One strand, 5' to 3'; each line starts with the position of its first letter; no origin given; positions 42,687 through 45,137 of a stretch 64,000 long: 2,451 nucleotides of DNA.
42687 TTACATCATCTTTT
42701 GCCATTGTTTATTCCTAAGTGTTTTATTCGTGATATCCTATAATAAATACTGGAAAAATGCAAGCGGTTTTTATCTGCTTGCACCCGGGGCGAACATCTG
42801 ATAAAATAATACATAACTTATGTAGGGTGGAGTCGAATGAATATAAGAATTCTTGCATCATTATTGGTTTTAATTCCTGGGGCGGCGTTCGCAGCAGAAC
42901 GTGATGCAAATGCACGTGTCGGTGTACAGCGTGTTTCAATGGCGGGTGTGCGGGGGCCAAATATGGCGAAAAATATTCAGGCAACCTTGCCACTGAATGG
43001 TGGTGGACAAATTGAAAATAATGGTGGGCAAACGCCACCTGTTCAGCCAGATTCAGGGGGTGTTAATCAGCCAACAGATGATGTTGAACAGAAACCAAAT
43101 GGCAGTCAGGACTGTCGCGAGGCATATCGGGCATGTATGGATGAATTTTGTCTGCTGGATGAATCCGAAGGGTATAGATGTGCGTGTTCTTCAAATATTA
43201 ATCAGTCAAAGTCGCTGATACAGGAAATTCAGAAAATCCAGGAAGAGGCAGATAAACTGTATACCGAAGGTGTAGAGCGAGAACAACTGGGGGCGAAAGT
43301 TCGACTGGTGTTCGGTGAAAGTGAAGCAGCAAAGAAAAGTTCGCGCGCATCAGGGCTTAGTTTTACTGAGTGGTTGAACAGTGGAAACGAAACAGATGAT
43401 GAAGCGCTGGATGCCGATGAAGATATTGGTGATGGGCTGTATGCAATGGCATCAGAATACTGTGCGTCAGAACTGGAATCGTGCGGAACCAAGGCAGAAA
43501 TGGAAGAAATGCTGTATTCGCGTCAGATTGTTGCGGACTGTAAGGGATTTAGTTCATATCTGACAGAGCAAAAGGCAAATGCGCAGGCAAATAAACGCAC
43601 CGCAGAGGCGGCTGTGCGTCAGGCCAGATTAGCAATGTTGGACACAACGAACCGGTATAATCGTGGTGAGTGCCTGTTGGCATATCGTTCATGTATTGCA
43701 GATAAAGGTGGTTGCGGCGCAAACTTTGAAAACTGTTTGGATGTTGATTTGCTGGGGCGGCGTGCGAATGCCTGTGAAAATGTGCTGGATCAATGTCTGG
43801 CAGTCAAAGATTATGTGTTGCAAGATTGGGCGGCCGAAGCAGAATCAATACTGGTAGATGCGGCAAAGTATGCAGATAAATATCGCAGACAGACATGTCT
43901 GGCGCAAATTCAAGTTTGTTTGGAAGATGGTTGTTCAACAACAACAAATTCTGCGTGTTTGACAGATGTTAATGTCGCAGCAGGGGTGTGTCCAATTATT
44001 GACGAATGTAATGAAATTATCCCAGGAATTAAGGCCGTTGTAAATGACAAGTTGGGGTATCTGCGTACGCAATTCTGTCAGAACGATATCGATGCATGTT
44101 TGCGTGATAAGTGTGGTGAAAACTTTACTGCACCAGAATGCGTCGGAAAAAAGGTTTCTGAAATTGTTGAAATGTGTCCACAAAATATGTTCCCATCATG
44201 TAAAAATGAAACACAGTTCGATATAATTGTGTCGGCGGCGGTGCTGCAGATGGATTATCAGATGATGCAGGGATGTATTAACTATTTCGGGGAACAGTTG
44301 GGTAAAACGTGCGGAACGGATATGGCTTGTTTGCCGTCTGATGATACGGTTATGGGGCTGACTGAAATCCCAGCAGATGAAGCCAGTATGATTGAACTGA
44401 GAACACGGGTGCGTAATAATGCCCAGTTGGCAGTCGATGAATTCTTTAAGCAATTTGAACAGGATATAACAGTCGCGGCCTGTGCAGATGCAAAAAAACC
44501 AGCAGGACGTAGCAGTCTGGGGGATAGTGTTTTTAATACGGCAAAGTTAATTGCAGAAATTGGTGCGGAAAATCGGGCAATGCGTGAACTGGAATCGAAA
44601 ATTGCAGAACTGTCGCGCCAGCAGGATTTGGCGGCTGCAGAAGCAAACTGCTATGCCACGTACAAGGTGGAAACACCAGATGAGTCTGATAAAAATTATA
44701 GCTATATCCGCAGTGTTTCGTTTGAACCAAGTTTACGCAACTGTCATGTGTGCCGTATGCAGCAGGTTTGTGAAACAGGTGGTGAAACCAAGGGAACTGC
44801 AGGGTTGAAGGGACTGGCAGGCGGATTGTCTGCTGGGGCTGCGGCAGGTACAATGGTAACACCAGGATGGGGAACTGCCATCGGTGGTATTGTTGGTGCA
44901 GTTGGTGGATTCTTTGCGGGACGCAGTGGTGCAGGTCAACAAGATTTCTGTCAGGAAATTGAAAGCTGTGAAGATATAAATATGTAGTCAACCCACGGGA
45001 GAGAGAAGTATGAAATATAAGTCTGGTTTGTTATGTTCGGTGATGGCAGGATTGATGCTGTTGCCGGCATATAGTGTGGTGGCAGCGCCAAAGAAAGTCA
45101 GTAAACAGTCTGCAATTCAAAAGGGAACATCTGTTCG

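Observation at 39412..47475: Expanded paralogous family of large Sec-secreted cysteine-rich proteins with conserved Cys motifs (at least 5 members in this window)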

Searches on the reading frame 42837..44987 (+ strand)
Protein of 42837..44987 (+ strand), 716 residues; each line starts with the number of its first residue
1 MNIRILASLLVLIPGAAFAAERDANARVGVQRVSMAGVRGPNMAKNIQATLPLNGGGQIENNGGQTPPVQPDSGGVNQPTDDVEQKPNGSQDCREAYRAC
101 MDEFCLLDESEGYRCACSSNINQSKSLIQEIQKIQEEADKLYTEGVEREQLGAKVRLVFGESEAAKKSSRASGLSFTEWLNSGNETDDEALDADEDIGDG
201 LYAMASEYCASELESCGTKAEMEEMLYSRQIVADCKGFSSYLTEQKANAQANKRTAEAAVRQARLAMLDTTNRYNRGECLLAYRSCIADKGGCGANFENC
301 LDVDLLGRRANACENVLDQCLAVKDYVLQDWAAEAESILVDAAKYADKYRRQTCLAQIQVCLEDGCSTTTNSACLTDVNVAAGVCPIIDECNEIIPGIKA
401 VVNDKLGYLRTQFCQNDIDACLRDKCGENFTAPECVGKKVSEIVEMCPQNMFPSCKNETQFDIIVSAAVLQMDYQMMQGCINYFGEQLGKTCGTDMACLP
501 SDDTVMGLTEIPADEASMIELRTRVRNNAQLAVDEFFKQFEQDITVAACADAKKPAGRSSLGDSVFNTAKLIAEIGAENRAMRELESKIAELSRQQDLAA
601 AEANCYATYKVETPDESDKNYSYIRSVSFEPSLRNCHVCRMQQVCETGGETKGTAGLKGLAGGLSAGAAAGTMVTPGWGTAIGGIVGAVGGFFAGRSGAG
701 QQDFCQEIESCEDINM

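Call 6: search_protein_families(library=pfam, proteins=[window:42837-44987:+], max_evalue=1)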
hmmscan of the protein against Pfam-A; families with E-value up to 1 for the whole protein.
window:42837-44987:+ (716 aa): 6 families
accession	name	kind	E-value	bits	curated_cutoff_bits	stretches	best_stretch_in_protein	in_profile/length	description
PF20883.3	Kbp-5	-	0.14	12.7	31.1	1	535-598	8-71/124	KNL (Kinetochore null) Binding Protein 5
PF13488.11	Gly-zipper_Omp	-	0.18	12.2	25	1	659-696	2-40/46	Glycine zipper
PF20721.2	C19orf12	-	0.24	11.6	30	1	649-694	31-79/163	C19orf12-like protein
PF24999.1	LAMB4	-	0.25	11.6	27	1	121-142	31-52/66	Laminin subunit beta-4-like domain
PF13441.11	Gly-zipper_YMGG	-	0.92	9.7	28.9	0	657-696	4-44/45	YMGG-like Gly-zipper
PF10439.15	Bacteriocin_IIc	-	0.98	9.9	27.1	0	648-691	17-56/59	Bacteriocin class II with double-glycine leader peptide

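Call 7: search_protein_families(library=ncbifam, proteins=[window:42837-44987:+], max_evalue=1)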
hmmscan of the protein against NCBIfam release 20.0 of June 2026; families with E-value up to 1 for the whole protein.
window:42837-44987:+ (716 aa): 1 family
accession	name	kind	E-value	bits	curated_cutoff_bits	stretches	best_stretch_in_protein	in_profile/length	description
NF008437.0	PRK11280.1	equivalog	0.13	12.1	99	1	652-697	66-111/179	hypothetical protein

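Call 47: search_protein_families(library=phrogs, proteins=[window:42837-44987:+], max_evalue=0.01)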
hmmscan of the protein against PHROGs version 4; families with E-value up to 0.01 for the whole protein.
window:42837-44987:+ (716 aa): 5 families
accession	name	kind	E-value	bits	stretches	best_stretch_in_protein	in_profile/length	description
phrog_36512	-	unknown function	0.00065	19.2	1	641-699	149-204/759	-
phrog_28412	-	unknown function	0.0007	18.5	1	654-702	926-970/1244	-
phrog_167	-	tail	0.0025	16.5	1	651-697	675-716/1555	tail length tape measure protein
phrog_23574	-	tail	0.0031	15.8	1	650-696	812-858/1441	tail length tape measure protein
phrog_18476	-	unknown function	0.0069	17.2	0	631-699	48-110/209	-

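Call 84: find_homologous_proteins(query=window:42837-44987:+, max_evalue=0.001)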
Query window:42837-44987:+ (716 aa): 1143 proteins with E <= 0.001 among 8000 candidates; the best 120 are listed.
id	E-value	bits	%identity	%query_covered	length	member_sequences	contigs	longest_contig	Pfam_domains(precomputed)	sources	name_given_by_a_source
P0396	0.0e+0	1614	100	100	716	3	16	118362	-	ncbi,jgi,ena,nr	ncbi:MAG: hypothetical protein E7011_02245 [Alphaproteobacteria bacterium]|nr:hypothetical protein [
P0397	0.0e+0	1436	89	100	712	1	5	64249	-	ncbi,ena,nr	ncbi:MAG: hypothetical protein IKW57_01530 [Alphaproteobacteria bacterium]|nr:hypothetical protein [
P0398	0.0e+0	1361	84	100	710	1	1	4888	-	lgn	-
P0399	0.0e+0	1358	84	100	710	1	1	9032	-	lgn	-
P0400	0.0e+0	1358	85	100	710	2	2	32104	-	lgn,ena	-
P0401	0.0e+0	1355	89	94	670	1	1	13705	-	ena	-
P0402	0.0e+0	1355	84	100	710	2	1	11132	-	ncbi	-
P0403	0.0e+0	1353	84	100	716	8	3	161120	-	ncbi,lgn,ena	-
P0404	0.0e+0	1349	82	100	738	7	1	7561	-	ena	-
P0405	0.0e+0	1347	82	100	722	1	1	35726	-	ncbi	-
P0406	0.0e+0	1344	83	100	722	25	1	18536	-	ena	-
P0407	0.0e+0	1342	82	100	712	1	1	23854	-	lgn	-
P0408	0.0e+0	1340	83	100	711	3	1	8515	-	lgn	-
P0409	0.0e+0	1339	82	100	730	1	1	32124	-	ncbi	-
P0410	0.0e+0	1338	83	100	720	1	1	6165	-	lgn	-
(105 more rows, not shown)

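Call 86: search_protein_families(library=pfam, alignment_id=A7, max_evalue=1)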
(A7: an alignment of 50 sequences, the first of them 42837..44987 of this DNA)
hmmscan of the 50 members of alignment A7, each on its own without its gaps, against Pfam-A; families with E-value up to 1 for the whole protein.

A. member 1, window:42837-44987:+ (716 aa): 6 families
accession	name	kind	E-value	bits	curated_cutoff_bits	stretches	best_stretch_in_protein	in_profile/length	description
PF20883.3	Kbp-5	-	0.14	12.7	31.1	1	535-598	8-71/124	KNL (Kinetochore null) Binding Protein 5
PF13488.11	Gly-zipper_Omp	-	0.18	12.2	25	1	659-696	2-40/46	Glycine zipper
PF20721.2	C19orf12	-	0.24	11.6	30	1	649-694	31-79/163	C19orf12-like protein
PF24999.1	LAMB4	-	0.25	11.6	27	1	121-142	31-52/66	Laminin subunit beta-4-like domain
PF13441.11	Gly-zipper_YMGG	-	0.92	9.7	28.9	0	657-696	4-44/45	YMGG-like Gly-zipper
PF10439.15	Bacteriocin_IIc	-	0.98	9.9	27.1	0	648-691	17-56/59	Bacteriocin class II with double-glycine leader peptide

B. families by the number of members that match (of 50 scanned): 30 families (the first 25 are shown)
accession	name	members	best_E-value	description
PF13488.11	Gly-zipper_Omp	25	0.00017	Glycine zipper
PF10439.15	Bacteriocin_IIc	25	0.0009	Bacteriocin class II with double-glycine leader peptide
PF13441.11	Gly-zipper_YMGG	17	0.0043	YMGG-like Gly-zipper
PF24999.1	LAMB4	12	0.015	Laminin subunit beta-4-like domain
PF20721.2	C19orf12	9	0.00068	C19orf12-like protein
PF13985.11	YbgS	2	0.0011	YbgS-like protein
PF18552.7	PheRS_DBD1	2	0.0082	PheRS DNA binding domain 1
PF04625.18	DEC-1_N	2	0.094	DEC-1 protein, N-terminal region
PF06926.16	Rep_Org_C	2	0.097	Putative replisome organiser protein C-terminus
PF07743.18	HSCB_C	2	0.64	HSCB C-terminal oligomerisation domain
PF21827.1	New_glue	1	0.00062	New glue protein family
PF05887.16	Trypan_PARP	1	0.0012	Procyclic acidic repetitive protein (PARP)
PF25688.1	P22_gp7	1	0.02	Bacteriophage P22 DNA ejection protein gp7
PF05842.16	Euplotes_phero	1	0.022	Euplotes octocarinatus mating pheromone protein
PF19305.4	MmgE_PrpD_C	1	0.024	MmgE/PrpD C-terminal domain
PF05433.20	Rick_17kDa_Anti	1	0.024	Glycine zipper 2TM domain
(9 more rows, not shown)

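Call 88: search_protein_families(library=padloc, proteins=[window:42837-44987:+], max_evalue=0.01)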
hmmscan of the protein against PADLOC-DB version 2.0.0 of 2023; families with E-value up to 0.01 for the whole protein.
window:42837-44987:+ (716 aa): 1 family
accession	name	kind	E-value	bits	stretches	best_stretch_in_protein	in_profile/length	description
PDLC03841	LeoBC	-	0.00013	19.2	1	516-697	345-507/601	-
